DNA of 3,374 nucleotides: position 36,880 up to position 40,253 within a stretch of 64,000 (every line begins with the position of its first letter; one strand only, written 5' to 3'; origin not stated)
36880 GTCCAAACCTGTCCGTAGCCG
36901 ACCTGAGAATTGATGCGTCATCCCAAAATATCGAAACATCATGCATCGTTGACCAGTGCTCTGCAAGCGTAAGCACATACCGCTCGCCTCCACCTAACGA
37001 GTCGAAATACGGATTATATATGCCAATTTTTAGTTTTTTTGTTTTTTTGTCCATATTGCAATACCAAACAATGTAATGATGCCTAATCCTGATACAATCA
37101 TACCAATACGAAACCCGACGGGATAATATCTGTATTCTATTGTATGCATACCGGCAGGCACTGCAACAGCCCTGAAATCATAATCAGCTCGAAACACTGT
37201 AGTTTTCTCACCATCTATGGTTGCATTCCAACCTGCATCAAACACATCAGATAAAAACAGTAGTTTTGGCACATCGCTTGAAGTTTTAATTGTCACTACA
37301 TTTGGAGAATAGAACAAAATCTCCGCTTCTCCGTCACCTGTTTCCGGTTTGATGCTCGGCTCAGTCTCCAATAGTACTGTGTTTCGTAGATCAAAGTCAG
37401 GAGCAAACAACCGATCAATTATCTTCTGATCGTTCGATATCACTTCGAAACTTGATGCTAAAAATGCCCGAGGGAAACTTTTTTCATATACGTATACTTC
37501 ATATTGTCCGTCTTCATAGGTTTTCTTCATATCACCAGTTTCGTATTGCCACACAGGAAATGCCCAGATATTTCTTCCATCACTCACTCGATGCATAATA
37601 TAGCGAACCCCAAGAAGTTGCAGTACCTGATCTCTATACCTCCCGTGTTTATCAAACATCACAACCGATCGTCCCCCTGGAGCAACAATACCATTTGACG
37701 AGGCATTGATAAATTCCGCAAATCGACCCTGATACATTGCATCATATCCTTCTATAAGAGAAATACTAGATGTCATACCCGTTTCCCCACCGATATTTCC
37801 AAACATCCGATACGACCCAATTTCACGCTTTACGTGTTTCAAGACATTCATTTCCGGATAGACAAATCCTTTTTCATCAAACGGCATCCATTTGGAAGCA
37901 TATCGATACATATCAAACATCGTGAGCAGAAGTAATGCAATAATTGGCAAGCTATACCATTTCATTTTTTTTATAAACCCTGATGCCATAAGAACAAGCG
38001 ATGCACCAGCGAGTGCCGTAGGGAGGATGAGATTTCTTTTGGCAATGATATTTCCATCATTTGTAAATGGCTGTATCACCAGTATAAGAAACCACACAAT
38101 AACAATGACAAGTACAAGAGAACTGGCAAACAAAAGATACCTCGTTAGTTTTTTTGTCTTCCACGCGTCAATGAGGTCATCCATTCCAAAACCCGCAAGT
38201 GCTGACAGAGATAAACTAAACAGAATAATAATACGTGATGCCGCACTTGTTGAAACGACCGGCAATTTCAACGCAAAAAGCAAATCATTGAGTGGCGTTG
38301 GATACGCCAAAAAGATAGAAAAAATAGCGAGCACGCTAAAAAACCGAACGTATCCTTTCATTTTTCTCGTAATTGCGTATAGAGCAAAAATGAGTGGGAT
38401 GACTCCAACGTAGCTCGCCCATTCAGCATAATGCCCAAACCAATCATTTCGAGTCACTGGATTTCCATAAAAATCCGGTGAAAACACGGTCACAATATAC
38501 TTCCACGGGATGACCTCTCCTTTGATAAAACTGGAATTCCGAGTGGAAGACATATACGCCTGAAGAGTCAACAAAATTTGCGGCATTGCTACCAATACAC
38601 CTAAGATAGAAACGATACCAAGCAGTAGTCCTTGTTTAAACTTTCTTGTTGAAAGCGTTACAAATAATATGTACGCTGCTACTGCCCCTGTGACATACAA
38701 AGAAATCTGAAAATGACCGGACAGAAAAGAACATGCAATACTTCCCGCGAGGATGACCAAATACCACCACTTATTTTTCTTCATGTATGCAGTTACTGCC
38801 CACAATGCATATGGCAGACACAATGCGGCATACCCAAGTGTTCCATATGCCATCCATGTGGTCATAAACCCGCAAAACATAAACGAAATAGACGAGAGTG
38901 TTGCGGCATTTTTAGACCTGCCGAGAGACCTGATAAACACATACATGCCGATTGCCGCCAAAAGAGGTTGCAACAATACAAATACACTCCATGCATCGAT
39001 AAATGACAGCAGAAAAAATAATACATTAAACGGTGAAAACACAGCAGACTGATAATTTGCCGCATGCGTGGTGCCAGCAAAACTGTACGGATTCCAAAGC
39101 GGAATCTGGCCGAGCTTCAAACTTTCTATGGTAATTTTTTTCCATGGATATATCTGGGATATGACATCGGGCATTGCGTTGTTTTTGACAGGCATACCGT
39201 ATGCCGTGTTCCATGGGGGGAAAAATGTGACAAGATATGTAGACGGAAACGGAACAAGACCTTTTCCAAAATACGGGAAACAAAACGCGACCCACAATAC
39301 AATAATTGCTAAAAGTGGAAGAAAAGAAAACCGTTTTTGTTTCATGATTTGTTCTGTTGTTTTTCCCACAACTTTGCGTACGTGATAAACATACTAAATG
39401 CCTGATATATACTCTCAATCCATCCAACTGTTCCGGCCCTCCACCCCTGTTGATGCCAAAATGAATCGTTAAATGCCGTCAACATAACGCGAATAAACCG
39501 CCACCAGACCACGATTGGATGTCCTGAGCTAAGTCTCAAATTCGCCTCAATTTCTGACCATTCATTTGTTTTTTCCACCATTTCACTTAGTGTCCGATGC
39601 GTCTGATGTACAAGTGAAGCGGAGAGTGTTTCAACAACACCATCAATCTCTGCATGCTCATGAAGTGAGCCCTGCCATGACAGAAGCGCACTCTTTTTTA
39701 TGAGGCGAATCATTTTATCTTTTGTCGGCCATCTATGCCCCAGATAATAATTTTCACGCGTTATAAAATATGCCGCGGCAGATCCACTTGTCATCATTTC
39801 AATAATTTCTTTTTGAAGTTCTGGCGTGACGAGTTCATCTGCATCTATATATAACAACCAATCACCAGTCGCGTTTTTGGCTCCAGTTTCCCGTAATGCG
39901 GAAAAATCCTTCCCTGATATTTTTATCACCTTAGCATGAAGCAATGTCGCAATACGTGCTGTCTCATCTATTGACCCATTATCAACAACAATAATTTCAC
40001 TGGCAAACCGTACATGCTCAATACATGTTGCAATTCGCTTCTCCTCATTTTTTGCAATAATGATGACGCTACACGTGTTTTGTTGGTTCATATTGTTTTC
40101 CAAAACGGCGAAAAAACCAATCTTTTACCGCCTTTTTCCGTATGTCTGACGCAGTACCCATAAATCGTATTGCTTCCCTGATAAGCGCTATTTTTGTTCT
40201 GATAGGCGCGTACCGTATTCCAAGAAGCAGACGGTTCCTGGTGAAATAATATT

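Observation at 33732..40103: CsbB/YfhO-like three-component glycosylation modules, duplicated (GT2 - YfhO - GT4 - YfhO - GT2)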

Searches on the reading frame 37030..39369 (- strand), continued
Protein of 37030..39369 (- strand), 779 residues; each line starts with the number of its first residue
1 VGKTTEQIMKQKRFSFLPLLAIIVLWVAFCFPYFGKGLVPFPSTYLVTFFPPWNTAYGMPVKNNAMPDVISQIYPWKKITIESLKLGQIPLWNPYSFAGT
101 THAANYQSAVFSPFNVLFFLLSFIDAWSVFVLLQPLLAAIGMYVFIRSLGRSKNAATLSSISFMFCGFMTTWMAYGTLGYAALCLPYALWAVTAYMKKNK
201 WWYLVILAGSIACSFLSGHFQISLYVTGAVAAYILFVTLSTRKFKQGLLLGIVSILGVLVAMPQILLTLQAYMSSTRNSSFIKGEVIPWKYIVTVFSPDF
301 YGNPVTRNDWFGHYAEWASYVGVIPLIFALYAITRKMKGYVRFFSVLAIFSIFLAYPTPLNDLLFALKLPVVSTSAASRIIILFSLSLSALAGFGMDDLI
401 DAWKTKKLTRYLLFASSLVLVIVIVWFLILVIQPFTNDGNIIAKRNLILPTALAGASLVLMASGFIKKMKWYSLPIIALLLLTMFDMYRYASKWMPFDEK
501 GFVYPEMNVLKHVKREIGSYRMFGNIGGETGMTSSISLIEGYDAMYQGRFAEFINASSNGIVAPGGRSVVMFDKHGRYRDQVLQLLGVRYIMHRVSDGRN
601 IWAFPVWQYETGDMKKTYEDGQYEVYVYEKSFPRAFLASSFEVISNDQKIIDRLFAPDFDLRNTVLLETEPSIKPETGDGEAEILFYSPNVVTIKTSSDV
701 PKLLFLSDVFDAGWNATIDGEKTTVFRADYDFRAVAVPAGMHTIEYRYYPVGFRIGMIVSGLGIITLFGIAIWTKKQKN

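Call 47: find_related_loci(query=A3, collection=genome_contigs, flank=10000)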
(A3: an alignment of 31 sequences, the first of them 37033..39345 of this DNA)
Query A3 (771 aa) in genome_contigs; peptide patterns used: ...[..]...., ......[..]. (x = any residue, [..] = any of these).
350 stretches matched a pattern; 275 encode a relative of the query (tblastn E <= 1e-3); the best 80 are kept; 80 distinct loci.
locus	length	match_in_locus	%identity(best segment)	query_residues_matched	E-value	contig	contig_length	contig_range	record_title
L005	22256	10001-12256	65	1-752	0e+0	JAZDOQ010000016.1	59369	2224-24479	MAG: Candidatus Gottesmanbacteria bacterium isolate MEGAHIT-group-0.784 k141_2556453, whole genome shotgun sequence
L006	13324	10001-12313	61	1-771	0e+0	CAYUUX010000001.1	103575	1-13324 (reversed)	MAG TPA_asm: uncultured Gammaproteobacteria bacterium isolate binchicken_co22_244 genome assembly, contig: NODE_190_leng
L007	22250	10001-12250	59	10-759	0e+0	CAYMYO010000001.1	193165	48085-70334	MAG TPA_asm: uncultured Gammaproteobacteria bacterium isolate SRP302447_co1_58 genome assembly, contig: NODE_264_length_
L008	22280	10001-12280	57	1-760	0e+0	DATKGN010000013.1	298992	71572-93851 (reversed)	MAG TPA_asm: Patescibacteria group bacterium isolate SMAG_U14552 k141_122833, whole genome shotgun sequence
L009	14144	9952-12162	58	8-744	0e+0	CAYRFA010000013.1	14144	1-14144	MAG TPA_asm: uncultured Gammaproteobacteria bacterium isolate SRP050083_co2_70 genome assembly, contig: NODE_3193_length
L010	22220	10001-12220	56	10-749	0e+0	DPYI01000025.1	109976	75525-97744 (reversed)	MAG TPA_asm: Patescibacteria group bacterium isolate UBA10108 contig_1397, whole genome shotgun sequence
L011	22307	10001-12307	54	1-768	0e+0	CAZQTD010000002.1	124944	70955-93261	MAG TPA_asm: uncultured Gammaproteobacteria bacterium isolate binchicken_co58_20 genome assembly, contig: NODE_114_lengt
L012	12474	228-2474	55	1-760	0e+0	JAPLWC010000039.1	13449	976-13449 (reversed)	MAG: Candidatus Gottesmanbacteria bacterium isolate LacPavin_0920_SED3_MAG_47_8 LacPavin_0920_SED3_scaffold_132373, whol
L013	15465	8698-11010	53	1-767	0e+0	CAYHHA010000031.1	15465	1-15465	MAG TPA_asm: uncultured Gammaproteobacteria bacterium isolate ERP119702_co3_129 genome assembly, contig: NODE_2639_lengt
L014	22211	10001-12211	54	1-755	0e+0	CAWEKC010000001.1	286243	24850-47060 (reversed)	MAG: Candidatus Gottesmanbacteria bacterium isolate MFD05942.bin.1.195 genome assembly, contig: contig_12616, whole geno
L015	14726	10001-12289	51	7-771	0e+0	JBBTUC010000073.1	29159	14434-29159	MAG: Patescibacteria group bacterium isolate H43-bin113_1 H43_bin113_1_000000000073, whole genome shotgun sequence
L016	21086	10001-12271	52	10-768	0e+0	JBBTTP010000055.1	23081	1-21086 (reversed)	MAG: Patescibacteria group bacterium isolate H52-bin037_1 H52_bin037_1_000000000055, whole genome shotgun sequence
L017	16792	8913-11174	54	1-759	0e+0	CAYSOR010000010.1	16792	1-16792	MAG TPA_asm: uncultured Gammaproteobacteria bacterium isolate binchicken_co266_188 genome assembly, contig: NODE_5667_le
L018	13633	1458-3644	55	1-756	0e+0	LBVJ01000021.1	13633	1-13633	MAG: Candidatus Woesebacteria bacterium GW2011_GWA1_38_8 UT06_C0021, whole genome shotgun sequence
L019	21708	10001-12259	52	1-759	0e+0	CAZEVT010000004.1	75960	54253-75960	MAG TPA_asm: uncultured Gammaproteobacteria bacterium isolate SRP119689_co1_156 genome assembly, contig: NODE_347_length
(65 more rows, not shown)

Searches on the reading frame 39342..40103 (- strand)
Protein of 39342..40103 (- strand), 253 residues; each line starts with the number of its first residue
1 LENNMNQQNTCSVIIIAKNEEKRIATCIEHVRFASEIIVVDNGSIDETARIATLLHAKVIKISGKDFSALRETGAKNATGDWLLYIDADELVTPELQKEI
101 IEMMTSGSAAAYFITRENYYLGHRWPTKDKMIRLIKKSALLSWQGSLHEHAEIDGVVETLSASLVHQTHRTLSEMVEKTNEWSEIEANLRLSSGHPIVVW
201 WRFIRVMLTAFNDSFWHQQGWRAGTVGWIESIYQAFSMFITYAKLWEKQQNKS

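Call 4: search_protein_families(library=pfam, proteins=[window:39342-40103:-], max_evalue=0.01)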
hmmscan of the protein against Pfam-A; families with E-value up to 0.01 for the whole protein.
window:39342-40103:- (253 aa): 3 families
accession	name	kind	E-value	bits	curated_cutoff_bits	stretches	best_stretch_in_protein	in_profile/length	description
PF00535.33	Glycos_transf_2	-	7.8e-22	78.4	23.3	1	12-129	1-130/168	Glycosyl transferase family 2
PF13704.12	Glyco_tranf_2_4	-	2.1e-08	35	27.5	1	18-93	1-85/98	Glycosyl transferase family 2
PF10111.15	Glyco_tranf_2_2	-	6.6e-06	26.3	27.3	1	12-106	1-108/276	Glycosyltransferase like family 2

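Call 5: search_protein_families(library=ncbifam, proteins=[window:39342-40103:-], max_evalue=0.01)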
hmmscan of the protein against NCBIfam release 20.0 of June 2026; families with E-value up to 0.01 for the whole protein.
window:39342-40103:- (253 aa): 12 families
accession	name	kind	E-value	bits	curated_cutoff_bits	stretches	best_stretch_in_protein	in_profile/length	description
TIGR04283.1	glyco_like_mftF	equivalog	2.3e-15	56.8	182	1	12-113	2-107/221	TIGR04283 family arsenosugar biosynthesis glycosyltransferase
NF007482.0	PRK10073.1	equivalog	5.9e-12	45.2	423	1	5-105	2-111/334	glycosyltransferase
TIGR04195.1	S_glycosyl_SunS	equivalog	2.4e-10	39.8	350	1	10-150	60-201/421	SunS family peptide S-glycosyltransferase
TIGR04182.1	glyco_TIGR04182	equivalog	2.6e-08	33.6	325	1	12-110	3-103/293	S-layer glycoprotein N-glycosyltransferase AglJ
TIGR03965.1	mycofact_glyco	equivalog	5.3e-08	32.2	280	1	6-95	71-170/467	mycofactocin biosynthesis glycosyltransferase MftF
NF010496.0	PRK13915.1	equivalog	1.1e-07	31.2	262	1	5-89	27-126/307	glucosyl-3-phosphoglycerate synthase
TIGR03937.1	PgaC_IcaA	equivalog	3.9e-07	29.4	422.3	1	3-111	39-157/407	poly-beta-1,6-N-acetyl-D-glucosamine synthase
NF041875.1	EPS_EpsD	equivalog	2.1e-05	24.1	370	1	12-103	2-103/325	exopolysaccharide biosynthesis glycosyltransferase EpsD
NF047683.1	TeichurnBiosyTuaG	equivalog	8.1e-05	22.4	400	1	5-115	2-122/252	teichuronic acid biosynthesis protein TuaG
NF045692.1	OglycostaseCruG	equivalog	0.0015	17.5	600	0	5-54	37-90/386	2'-O-glycosyltransferase CruG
NF038302.1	EPS_HpsE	equivalog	0.0021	17.1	300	1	24-104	23-111/307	hormogonium polysaccharide biosynthesis glycosyltransferase HpsE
NF058614.1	PPMAGASynPpgS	equivalog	0.0058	16.1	370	1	13-61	4-53/226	polyprenyl-phospho-N-acetylgalactosaminyl synthase PpgS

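Call 11: search_solved_structures(query=window:39342-40103:-, max_evalue=0.001)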
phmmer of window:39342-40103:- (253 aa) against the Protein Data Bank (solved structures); distinct sequences matched with E-value up to 0.001: 6.
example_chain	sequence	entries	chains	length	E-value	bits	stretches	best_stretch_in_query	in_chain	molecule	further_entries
22ao_A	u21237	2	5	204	4e-18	69.1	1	12-180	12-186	GmaR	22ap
7msp_A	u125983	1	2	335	1.5e-08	37.7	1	10-149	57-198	SPbeta prophage-derived glycosyltransferase SunS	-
7msn_A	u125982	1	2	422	2.4e-08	37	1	10-149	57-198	SPbeta prophage-derived glycosyltransferase SunS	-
6p61_A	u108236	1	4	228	8.2e-07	32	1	4-96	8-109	Glycosyltransferase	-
7msk_A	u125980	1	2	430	4.3e-05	26.4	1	10-157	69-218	Glyco_trans_2-like domain-containing protein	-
5mlz_A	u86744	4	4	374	0.00043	23.1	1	7-141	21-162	Dolichol monophosphate mannose synthase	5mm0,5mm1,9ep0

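Call 27: find_homologous_proteins(query=window:39342-40103:-, max_evalue=0.00001)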
Query window:39342-40103:- (253 aa): 2144 proteins with E <= 0.00001 among 2594 candidates; the best 120 are listed.
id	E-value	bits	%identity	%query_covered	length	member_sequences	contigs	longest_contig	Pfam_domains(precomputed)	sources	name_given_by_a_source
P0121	1.4e-162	557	100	98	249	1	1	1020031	PF10111.15,PF00535.33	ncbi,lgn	ncbi:MAG: glycosyltransferase family 2 protein [Microgenomates group bacterium]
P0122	1.2e-138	479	87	97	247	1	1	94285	PF10111.15,PF00535.33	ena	-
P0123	3.4e-138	477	86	98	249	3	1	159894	PF00535.33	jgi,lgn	-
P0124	1.5e-137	475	86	97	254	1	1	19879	PF00535.33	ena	-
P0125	2.4e-137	474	87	97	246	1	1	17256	PF10111.15,PF00535.33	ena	-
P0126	1.0e-136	472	86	98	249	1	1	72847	PF00535.33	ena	-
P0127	2.3e-135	468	84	98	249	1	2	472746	PF10111.15,PF00535.33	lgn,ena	-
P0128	1.0e-122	426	78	96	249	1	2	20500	PF00535.33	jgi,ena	-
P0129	7.8e-121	420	77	97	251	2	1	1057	PF00535.33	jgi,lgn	-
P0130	4.5e-118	411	74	97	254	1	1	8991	PF10111.15,PF00535.33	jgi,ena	-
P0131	1.0e-115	403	73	97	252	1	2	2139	PF00535.33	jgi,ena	-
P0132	4.4e-113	395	71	98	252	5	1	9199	PF00535.33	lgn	-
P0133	3.0e-111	389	69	97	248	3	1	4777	PF00535.33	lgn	-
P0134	1.4e-110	387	70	98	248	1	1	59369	PF00535.33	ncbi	ncbi:MAG: glycosyltransferase family 2 protein [Candidatus Gottesmanbacteria bacterium]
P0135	2.5e-110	386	70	98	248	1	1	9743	PF00535.33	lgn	-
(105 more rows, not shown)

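Call 32: search_solved_structures(query=A1, max_evalue=0.01, show_alignments=1)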
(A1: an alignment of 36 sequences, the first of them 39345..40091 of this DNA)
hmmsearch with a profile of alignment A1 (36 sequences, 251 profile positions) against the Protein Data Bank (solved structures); distinct sequences matched with E-value up to 0.01: 29.
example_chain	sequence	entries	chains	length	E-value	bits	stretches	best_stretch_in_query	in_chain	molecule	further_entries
22ao_A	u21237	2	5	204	7.9e-26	94.4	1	6-176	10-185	GmaR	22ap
7msp_A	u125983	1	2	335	1.5e-17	67.3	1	5-149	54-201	SPbeta prophage-derived glycosyltransferase SunS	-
7msn_A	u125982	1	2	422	2e-17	66.9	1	5-149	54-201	SPbeta prophage-derived glycosyltransferase SunS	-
7msk_A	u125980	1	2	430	1.9e-13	53.8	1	7-155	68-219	Glyco_trans_2-like domain-containing protein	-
6p61_A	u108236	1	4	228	6.5e-10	42.2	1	1-101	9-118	Glycosyltransferase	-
5tze_C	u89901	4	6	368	2.9e-08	36.8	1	6-104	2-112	Glycosyl transferase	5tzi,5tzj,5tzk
5tz8_A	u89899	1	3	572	6.1e-08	35.8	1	6-104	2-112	Glycosyl transferase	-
5hea_A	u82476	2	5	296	4.1e-07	33.1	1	1-96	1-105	Putative glycosyltransferase (GalT1)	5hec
2z87_A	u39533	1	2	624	3.7e-06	29.9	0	6-104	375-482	Chondroitin synthase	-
2z86_A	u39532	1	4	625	3.7e-06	29.9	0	6-104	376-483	Chondroitin synthase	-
3bcv_A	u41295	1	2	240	5.7e-06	29.3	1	5-102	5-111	Putative glycosyltransferase protein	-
5mlz_A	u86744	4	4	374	3e-05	27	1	3-103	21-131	Dolichol monophosphate mannose synthase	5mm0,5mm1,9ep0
6h1j_A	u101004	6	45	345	0.00026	23.9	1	5-96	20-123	Probable ss-1,3-N-acetylglucosaminyltransferase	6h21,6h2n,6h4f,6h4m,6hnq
4y6n_A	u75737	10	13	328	0.00032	23.6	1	5-60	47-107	Glucosyl-3-phosphoglycerate synthase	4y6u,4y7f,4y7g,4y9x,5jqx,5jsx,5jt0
3e25_A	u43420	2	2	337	0.00033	23.5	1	5-60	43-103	Putative uncharacterized protein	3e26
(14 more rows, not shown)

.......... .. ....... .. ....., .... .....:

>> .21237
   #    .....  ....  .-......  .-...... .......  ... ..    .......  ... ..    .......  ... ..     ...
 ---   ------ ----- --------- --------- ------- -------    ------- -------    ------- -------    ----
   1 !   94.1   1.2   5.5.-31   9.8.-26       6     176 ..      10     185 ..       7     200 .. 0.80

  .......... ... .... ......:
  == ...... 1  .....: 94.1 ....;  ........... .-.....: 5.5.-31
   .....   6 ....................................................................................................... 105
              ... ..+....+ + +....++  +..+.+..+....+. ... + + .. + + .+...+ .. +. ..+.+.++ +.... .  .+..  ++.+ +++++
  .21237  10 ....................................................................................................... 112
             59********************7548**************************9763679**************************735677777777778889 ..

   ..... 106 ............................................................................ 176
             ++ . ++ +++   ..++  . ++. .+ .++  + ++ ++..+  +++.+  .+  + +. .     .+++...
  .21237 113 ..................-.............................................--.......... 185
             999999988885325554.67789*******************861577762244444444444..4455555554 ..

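Call 40: predict_structure(alignment_id=A1)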
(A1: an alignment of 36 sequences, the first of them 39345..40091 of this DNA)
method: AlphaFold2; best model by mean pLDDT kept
length: 249 residues; sequences in the alignment: 36
mean_pLDDT: 91.8   pTM: 0.85
mean pLDDT of the five models: 91.8, 91.3, 90.8, 90.7, 89.4
residues with pLDDT >= 90: 197; 70-90: 44; 50-70: 6; < 50: 2
segments of 3 or more residues with pLDDT < 50: none
pLDDT, mean of each block of 10 residues (from residue 1): 75 93 97 96 97 95 90 97 95 97 95 91 92 95 85 97 77 82 90 94 95 93 92 94 90
secondary structure, 60 per line:
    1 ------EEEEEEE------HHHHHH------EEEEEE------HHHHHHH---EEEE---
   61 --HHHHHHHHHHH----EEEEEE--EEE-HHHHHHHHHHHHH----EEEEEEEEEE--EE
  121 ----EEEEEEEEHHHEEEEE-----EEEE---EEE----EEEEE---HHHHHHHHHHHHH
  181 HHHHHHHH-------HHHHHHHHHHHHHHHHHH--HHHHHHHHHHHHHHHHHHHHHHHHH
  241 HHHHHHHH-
elements in order: E7-13 H20-25 E32-37 H44-50 E54-57 H63-73 E78-83 E86-88 H90-102 E107-116 E125-132 E136-140 E146-149 E153-155 E160-164 H168-188 H196-213 H216-248

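Call 44: fold_search(model_id=the predicted structure, library=pdb)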
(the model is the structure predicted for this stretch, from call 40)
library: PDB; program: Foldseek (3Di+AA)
matches with E <= 10: 1686; with E <= 0.001: 274
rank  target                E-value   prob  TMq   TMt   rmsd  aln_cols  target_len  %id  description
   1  7msp_A                1.5e-15  1.00  0.62  0.47   7.0       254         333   22  SunS glycosin S-glycosyltransferase (released 2022-04-13)
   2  7msp_B                1.9e-14  1.00  0.63  0.48   7.0       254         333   20  SunS glycosin S-glycosyltransferase (released 2022-04-13)
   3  7msn_A                2.3e-14  1.00  0.62  0.39   9.1       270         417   19  SunS glycosin S-glycosyltransferase (released 2022-04-13)
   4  7msn_B                1.3e-13  1.00  0.61  0.38   9.3       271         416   20  SunS glycosin S-glycosyltransferase (released 2022-04-13)
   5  7msk_A                1.4e-13  1.00  0.63  0.39  10.2       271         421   17  ThuS glycosin S-glycosyltransferase (released 2022-04-13)
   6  7msk_B                2.0e-13  1.00  0.62  0.38   9.4       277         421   17  ThuS glycosin S-glycosyltransferase (released 2022-04-13)
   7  5tzi                  3.7e-10  1.00  0.48  0.37  12.2       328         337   15  Crystal structure of S. aureus TarS 1-349 (released 2017-01-04)
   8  8viw_A                2.0e-09  1.00  0.53  0.26   4.5       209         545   16  Cryo-EM structure of heparosan synthase 2 from Pasteurella multocida with polysaccharide in the GlcNAc-T active site (released 2024-07-24)
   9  2z87_A                2.0e-09  1.00  0.52  0.23   6.4       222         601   17  Crystal structure of chondroitin polymerase from Escherichia coli strain K4 (K4CP) complexed with UDP-GalNAc and UDP (released 2008-09-16)
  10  9omn_B                2.9e-09  1.00  0.52  0.48  12.0       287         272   16  WrtF fucosyltransferase - GDP-2-deoxy-2-fluoro-beta-L-fucose (released 2025-10-29)
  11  5tze_C                3.1e-09  1.00  0.50  0.37  12.0       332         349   14  Crystal structure of S. aureus TarS in complex with UDP-GlcNAc (released 2017-01-04)
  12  9omm_B                3.2e-09  1.00  0.52  0.48  11.8       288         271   15  WrtF fucosyltransferase - tetrasaccharide product (released 2025-10-29)
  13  5tz8_A                3.5e-09  1.00  0.48  0.23  12.2       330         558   14  Crystal structure of S. aureus TarS (released 2017-01-04)
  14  9omh_A                3.7e-09  1.00  0.52  0.48  12.0       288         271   15  WrtF fucosyltransferase - Apo (released 2025-10-29)
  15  9omm_A                3.9e-09  1.00  0.52  0.50  10.8       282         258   14  WrtF fucosyltransferase - tetrasaccharide product (released 2025-10-29)
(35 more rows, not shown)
